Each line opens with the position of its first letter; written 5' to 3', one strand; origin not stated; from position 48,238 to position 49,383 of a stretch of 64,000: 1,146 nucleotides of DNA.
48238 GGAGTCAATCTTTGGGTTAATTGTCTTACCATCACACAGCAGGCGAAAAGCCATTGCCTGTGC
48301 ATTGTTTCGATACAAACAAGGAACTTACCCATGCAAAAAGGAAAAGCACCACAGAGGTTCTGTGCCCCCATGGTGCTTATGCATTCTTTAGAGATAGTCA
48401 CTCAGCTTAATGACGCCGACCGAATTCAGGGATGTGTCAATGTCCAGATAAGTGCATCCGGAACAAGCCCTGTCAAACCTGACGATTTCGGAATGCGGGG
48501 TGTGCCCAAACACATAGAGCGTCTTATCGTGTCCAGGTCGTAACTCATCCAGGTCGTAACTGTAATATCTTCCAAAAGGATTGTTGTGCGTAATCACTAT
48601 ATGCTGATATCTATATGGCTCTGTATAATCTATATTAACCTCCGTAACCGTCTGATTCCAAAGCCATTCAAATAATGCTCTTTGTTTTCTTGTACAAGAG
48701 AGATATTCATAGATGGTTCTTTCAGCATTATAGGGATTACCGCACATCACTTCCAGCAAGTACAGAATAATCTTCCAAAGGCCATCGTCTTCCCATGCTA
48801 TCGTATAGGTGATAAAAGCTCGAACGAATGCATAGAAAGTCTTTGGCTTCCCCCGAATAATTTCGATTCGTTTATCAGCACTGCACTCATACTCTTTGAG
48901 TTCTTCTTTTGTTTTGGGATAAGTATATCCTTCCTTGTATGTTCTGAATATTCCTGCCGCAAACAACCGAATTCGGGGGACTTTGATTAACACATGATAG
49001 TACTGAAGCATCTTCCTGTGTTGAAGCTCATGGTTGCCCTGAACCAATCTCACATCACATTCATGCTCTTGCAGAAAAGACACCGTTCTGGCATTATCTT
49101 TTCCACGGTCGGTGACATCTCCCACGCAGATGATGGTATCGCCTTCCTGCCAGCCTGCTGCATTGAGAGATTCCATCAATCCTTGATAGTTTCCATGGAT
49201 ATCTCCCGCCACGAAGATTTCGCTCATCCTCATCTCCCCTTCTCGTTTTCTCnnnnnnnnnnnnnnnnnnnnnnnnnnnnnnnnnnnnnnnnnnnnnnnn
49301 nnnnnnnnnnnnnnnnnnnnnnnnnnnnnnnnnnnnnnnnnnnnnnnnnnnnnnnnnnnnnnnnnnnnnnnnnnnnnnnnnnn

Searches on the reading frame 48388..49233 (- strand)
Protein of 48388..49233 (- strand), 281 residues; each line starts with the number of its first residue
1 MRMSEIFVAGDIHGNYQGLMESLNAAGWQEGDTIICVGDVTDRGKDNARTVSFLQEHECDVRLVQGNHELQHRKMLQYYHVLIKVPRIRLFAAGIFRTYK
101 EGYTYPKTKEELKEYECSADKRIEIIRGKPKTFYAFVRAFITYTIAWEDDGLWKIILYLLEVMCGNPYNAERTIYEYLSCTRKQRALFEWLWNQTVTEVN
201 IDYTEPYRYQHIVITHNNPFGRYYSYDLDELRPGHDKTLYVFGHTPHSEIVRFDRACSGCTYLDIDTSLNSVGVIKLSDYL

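Call 8: search_protein_families(library=pfam, proteins=[window:48388-49233:-], max_evalue=0.001)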
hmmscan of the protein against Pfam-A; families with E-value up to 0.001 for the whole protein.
window:48388-49233:- (281 aa): 2 families
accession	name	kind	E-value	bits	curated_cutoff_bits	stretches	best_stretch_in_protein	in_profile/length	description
PF00149.33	Metallophos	-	3.7e-14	54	21.5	1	6-246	3-189/191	Calcineurin-like phosphoesterase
PF12850.12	Metallophos_2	-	2.3e-06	28.1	27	1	6-74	3-65/154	Calcineurin-like phosphoesterase superfamily domain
